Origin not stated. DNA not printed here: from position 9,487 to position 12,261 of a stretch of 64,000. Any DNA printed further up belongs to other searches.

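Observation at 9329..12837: Atypical T4SS module: virB3-virB4 followed by a secreted HExxH protein instead of virB6/virB5; virB11 orphaned 7 kb away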

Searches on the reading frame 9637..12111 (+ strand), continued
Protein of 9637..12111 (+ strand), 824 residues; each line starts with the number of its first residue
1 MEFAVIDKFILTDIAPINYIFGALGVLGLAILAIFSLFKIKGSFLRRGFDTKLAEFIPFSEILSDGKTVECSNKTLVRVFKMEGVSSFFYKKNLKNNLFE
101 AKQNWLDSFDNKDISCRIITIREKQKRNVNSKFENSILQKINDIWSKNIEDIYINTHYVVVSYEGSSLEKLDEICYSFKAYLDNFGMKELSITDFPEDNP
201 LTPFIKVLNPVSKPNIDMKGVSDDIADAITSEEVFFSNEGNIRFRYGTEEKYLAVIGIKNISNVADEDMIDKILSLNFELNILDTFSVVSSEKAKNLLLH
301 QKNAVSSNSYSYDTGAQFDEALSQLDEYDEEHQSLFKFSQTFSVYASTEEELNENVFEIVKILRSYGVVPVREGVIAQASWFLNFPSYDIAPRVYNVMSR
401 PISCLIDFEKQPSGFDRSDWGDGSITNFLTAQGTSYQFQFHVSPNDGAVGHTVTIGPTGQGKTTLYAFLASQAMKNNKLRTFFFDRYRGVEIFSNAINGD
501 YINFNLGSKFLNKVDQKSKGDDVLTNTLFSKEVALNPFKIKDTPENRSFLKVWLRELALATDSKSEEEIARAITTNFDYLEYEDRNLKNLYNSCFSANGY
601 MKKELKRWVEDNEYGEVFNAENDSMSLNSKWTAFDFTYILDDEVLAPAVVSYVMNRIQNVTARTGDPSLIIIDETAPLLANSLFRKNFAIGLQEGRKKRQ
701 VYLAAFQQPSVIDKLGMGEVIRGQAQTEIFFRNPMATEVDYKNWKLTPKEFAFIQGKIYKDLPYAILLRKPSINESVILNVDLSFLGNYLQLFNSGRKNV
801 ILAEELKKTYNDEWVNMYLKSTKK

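Call 45: find_encoding_contigs(protein=P0275, flank=7000, max_places=1)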
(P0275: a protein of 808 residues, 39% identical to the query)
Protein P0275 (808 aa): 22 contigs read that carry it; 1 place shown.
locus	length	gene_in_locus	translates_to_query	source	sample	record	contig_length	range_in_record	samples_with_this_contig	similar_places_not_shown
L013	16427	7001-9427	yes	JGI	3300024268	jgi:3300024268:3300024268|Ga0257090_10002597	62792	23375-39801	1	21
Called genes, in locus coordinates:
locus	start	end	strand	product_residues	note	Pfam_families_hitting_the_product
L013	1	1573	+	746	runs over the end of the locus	PF01751:Toprim, PF01131:Topoisom_bac, PF01396:Zn_ribbon_Top1, PF13368:Toprim_C_rpt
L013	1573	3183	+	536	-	PF01807:Zn_ribbon_DnaG, PF08275:DNAG_N, PF01751:Toprim, PF13662:Toprim_4, PF13155:Toprim_2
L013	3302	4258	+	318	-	PF04055:Radical_SAM (weak)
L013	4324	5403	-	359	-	PF01926:MMR_HSR1, PF02421:FeoB_N (weak), PF06071:YchF-GTPase_C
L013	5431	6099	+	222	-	PF01458:SUFBD_core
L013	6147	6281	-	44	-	PF00444:Ribosomal_L36 (weak)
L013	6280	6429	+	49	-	-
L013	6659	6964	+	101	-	-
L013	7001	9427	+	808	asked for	PF03135:CagE_TrbE_VirB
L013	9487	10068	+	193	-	-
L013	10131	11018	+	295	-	PF00483:NTP_transferase, PF12804:NTP_transf_3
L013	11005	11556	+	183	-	PF00908:dTDP_sugar_isom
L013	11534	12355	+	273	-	PF01370:Epimerase, PF04321:RmlD_sub_bind, PF01073:3Beta_HSD (weak), PF02719:Polysacc_synt_2, PF07993:NAD_binding_4 (weak), PF16363:GDP_Man_Dehyd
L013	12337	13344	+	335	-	PF00106:adh_short (faint), PF01073:3Beta_HSD, PF01370:Epimerase, PF02719:Polysacc_synt_2, PF04321:RmlD_sub_bind, PF07993:NAD_binding_4 (weak), PF16363:GDP_Man_Dehyd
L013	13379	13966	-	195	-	PF13505:OMP_b-brl, PF01389:OmpA_membrane (weak)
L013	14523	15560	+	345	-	PF13310:Virulence_RhuM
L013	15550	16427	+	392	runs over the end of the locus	PF13356:Arm-DNA-bind_3, PF00589:Phage_integrase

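Call 51: search_protein_families(library=pfam, proteins=[L011:9420-10094:+, L013:9487-10068:+, L010:5811-6494:-], max_evalue=10)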
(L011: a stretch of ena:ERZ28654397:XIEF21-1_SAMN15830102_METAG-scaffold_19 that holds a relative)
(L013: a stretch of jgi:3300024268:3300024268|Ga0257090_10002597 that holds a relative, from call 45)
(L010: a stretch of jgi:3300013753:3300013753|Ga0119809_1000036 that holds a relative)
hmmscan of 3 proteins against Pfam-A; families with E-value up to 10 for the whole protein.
L011:9420-10094:+ (224 aa): 0 families

L013:9487-10068:+ (193 aa): 1 family
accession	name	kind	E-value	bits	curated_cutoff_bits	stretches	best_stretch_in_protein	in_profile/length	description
PF06922.16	CTV_P13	-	0.016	15.7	25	1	90-144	22-75/119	Citrus tristeza virus P13 protein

L010:5811-6494:- (227 aa): 1 family
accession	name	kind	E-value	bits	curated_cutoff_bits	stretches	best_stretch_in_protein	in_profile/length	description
PF06295.17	ZapG-like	-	0.0096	16.4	33.5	1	161-200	25-65/123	Z-ring associated protein G-like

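Call 70: find_encoding_contigs(protein=P0284, flank=7000, max_places=1)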
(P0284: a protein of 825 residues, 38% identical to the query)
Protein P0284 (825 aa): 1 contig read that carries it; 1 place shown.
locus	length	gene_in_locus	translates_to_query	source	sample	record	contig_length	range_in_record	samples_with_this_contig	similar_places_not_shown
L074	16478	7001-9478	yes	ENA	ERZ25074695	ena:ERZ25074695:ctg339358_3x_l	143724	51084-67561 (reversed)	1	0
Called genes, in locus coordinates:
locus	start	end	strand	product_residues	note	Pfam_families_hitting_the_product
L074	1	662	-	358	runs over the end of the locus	PF22660:RS_preATP-grasp-like, PF02222:ATP-grasp, PF07478:Dala_Dala_lig_C (weak), PF17769:PurK_C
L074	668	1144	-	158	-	PF00731:AIRC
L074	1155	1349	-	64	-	PF04325:DUF465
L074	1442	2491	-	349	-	PF00730:HhH-GPD, PF00633:HHH, PF14815:NUDIX_4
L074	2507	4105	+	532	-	-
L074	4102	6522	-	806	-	PF02190:LON_substr_bdg, PF00004:AAA, PF07728:AAA_5, PF22667:Lon_lid, PF05362:Lon_C, PF13541:ChlI (weak)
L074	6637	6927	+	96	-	-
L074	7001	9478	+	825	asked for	PF03135:CagE_TrbE_VirB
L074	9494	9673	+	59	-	-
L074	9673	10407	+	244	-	PF04335:VirB8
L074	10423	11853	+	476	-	PF03524:CagX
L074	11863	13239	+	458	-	PF00263:Secretin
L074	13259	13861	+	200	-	-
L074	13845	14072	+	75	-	-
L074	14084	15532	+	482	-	-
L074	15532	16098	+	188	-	-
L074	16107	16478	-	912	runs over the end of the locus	PF02534:T4SS-DNA_transf, PF10412:TrwB_AAD_bind, PF12696:TraG-D_C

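Call 71: find_encoding_contigs(protein=P0237, flank=7000, max_places=1)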
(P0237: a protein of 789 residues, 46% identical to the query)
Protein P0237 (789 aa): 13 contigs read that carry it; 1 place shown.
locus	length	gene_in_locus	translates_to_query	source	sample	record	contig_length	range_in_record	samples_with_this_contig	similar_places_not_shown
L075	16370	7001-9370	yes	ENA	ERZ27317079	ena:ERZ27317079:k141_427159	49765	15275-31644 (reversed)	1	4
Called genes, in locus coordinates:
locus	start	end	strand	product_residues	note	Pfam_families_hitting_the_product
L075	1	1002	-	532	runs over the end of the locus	PF00263:Secretin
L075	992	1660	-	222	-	PF10671:TcpQ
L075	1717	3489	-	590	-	-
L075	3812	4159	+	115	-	PF04956:TrbC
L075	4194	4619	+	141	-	PF04956:TrbC (weak)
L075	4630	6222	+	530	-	PF04956:TrbC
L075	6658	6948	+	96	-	-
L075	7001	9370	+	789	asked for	PF03135:CagE_TrbE_VirB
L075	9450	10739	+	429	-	-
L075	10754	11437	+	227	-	-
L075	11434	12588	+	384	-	-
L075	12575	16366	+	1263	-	-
